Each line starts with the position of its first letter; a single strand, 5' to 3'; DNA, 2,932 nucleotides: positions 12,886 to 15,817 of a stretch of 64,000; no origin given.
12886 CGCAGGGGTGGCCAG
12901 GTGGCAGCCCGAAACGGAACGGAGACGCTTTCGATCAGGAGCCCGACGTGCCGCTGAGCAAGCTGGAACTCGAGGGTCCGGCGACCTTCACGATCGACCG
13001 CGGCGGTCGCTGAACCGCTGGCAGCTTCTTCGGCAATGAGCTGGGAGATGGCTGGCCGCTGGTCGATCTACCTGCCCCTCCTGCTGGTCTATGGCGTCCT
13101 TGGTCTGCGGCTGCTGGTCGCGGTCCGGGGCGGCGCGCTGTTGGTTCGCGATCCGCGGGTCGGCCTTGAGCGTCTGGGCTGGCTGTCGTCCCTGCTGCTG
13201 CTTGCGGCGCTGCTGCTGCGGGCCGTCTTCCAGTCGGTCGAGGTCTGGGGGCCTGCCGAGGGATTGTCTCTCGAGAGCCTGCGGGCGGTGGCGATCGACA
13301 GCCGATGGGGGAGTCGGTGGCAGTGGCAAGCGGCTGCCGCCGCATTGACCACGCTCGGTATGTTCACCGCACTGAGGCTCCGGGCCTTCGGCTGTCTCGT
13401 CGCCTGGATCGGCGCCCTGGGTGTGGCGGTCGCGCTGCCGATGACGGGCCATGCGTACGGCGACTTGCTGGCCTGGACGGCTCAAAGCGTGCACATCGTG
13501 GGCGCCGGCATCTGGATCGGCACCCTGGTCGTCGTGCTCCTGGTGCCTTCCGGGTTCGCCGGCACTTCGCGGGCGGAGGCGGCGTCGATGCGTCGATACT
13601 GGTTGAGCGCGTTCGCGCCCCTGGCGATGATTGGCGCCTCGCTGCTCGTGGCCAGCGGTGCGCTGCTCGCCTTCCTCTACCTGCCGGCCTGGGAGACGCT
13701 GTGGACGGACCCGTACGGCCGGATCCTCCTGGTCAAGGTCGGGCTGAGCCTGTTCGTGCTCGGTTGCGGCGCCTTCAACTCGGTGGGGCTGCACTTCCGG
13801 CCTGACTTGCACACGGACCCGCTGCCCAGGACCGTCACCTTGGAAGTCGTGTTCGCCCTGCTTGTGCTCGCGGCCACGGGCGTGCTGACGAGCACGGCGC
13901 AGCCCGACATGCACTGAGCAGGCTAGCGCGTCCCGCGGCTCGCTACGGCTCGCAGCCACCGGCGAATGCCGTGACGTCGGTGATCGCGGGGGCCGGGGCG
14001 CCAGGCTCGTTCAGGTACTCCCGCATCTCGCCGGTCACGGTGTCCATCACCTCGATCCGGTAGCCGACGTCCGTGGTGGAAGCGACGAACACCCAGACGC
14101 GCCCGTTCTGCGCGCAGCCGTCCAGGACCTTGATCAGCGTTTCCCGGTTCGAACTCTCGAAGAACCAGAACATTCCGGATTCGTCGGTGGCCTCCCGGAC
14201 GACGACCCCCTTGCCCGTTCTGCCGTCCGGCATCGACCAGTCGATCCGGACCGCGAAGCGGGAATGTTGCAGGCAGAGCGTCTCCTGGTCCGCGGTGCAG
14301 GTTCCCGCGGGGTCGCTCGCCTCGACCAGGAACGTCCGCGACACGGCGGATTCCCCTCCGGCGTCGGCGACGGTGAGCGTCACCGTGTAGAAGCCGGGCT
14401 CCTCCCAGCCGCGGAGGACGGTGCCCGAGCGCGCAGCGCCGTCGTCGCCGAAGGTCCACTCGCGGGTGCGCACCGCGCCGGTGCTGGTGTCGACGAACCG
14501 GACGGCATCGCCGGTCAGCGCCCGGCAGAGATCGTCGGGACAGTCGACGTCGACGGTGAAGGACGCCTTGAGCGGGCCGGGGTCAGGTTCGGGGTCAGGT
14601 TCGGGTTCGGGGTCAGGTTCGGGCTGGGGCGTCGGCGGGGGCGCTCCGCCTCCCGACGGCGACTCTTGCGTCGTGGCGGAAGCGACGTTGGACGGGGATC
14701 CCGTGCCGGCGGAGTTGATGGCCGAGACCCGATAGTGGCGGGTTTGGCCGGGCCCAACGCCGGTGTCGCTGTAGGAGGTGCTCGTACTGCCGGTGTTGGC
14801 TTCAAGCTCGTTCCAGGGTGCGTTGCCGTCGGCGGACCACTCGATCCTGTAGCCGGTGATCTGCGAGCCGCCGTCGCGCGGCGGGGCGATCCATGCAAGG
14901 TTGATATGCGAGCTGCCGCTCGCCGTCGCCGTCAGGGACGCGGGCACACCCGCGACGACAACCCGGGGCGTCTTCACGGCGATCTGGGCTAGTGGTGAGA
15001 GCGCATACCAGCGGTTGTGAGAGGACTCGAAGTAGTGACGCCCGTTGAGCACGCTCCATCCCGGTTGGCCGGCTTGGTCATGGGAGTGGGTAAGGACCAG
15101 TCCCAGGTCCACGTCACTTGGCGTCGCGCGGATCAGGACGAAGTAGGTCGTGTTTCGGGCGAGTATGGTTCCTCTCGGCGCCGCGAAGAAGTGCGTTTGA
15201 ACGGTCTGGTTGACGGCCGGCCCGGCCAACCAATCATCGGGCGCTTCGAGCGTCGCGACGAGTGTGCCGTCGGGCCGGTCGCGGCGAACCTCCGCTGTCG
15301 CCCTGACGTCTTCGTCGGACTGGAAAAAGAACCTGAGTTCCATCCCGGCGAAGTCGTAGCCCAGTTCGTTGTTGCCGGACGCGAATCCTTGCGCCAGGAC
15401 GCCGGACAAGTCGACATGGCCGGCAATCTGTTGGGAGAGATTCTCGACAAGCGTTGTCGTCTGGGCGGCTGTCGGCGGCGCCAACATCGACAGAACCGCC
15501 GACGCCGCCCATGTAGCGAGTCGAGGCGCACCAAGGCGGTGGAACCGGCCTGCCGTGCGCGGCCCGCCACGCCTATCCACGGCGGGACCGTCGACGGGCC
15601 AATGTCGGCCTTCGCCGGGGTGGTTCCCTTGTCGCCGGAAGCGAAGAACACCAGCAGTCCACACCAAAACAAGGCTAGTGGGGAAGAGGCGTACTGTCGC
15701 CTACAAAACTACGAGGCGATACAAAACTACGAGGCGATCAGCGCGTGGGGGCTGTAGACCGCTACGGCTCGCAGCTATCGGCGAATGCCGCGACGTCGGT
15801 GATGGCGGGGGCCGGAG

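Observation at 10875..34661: Six-gene, same-strand array of secreted FN3 / PKD / Cys-rich-CTD paralogs (~24 kb, ~40 FN3 modules)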

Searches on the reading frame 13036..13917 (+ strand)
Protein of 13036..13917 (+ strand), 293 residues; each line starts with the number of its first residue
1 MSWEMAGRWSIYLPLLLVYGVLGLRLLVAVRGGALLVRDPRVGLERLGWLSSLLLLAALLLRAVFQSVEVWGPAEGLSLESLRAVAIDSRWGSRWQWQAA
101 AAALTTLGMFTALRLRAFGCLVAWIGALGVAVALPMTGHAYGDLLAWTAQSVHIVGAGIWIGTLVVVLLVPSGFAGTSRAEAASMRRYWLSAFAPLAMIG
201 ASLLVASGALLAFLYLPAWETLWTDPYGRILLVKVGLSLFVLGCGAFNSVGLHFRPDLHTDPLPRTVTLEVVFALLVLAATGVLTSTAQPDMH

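Call 15: search_protein_families(library=pfam, proteins=[window:13036-13917:+], max_evalue=0.001)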
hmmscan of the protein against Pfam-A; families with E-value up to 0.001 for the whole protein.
window:13036-13917:+ (293 aa): 1 family
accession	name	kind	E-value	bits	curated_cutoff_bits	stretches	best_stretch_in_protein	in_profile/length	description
PF05425.18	CopD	-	1.1e-12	48.7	32.1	1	190-284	4-105/105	Copper resistance protein D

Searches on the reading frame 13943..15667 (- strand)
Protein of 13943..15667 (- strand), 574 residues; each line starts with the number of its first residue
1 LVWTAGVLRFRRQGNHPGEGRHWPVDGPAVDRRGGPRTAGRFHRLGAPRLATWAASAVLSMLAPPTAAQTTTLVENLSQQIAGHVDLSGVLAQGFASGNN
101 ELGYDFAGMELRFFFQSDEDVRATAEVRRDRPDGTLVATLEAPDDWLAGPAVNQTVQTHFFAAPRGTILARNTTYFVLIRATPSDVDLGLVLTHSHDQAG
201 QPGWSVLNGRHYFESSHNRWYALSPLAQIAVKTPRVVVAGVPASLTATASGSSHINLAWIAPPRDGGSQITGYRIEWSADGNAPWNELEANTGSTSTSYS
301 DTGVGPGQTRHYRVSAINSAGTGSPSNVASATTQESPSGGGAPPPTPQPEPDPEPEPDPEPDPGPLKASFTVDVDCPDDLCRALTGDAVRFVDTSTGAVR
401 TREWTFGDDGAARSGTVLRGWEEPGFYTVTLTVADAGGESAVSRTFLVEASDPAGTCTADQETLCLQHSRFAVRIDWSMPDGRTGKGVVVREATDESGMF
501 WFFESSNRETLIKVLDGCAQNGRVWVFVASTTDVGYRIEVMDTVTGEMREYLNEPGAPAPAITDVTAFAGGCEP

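Call 7: search_protein_families(library=pfam, proteins=[window:13943-15667:-], max_evalue=0.1)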
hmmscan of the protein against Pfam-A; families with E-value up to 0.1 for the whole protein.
window:13943-15667:- (574 aa): 7 families
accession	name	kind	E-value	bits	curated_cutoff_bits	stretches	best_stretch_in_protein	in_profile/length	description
PF00041.27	fn3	-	1.4e-11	44.9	25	1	242-330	3-82/84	Fibronectin type III domain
PF18911.6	PKD_4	-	5.4e-11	42.8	27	1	390-445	25-80/85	PKD domain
PF00801.26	PKD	-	4.5e-07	30.2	23.5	1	386-446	14-78/80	PKD domain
PF05887.16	Trypan_PARP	-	0.00082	19.8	100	1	337-364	85-112/134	Procyclic acidic repetitive protein (PARP)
PF25059.1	FN3_DSCAM-DSCAML_C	-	0.0014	19.4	39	1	264-334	14-81/89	DSCAM/DSCAML C-terminal Fn3-like domain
PF25788.1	Ig_Rha78A_N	-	0.0083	16.8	27.4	1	251-331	16-99/105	Rha78A-like, N-terminal immunoglobulin domain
PF25549.1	DUF7927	-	0.074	13.7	31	0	372-468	36-130/132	Domain of unknown function (DUF7927)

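Call 8: search_protein_families(library=ncbifam, proteins=[window:13943-15667:-], max_evalue=0.1)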
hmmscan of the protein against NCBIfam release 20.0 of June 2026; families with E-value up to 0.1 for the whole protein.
window:13943-15667:- (574 aa): 6 families
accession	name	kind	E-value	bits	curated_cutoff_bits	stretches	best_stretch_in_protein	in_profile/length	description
NF041539.1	choice_anch_R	domain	5.1e-13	49.3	30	1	89-231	18-152/155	choice-of-anchor R domain-containing protein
NF037973.1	metallo_SslE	exception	6.8e-06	23.7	3000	1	318-469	38-193/1519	lipoprotein metalloprotease SslE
NF041611.1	exoglucan_CbhB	equivalog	5.6e-05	21.3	1950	1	239-341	706-798/997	exoglucanase CbhB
NF033186.1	internalin_K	exception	0.00095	17.7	1100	1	290-366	461-541/604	class 1 internalin InlK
NF033845.1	MSCRAMM_ClfB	exception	0.014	13.4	999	1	326-365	535-574/871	MSCRAMM family adhesin clumping factor ClfB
NF008084.0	PRK10819.1-5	equivalog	0.034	14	315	1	324-365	46-87/249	TonB system transport protein TonB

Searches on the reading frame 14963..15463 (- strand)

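Call 77: search_protein_families(library=ncbifam, proteins=[window:14963-15463:-], max_evalue=1)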
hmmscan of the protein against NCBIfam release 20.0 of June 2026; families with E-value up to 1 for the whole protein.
window:14963-15463:- (167 aa): 2 families
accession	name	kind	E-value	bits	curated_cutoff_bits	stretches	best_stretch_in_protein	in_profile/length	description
NF041539.1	choice_anch_R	domain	1.4e-14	54.3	30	1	20-163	17-152/155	choice-of-anchor R domain-containing protein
TIGR03941.1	tRNA_deam_assoc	hypoth_equivalog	0.12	12.1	53.6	0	55-80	30-55/156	tRNA adenosine deaminase-associated protein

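Call 101: search_protein_families(library=pfam, proteins=[window:14963-15463:-], max_evalue=10)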
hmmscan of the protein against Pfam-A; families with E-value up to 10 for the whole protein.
window:14963-15463:- (167 aa): 0 families
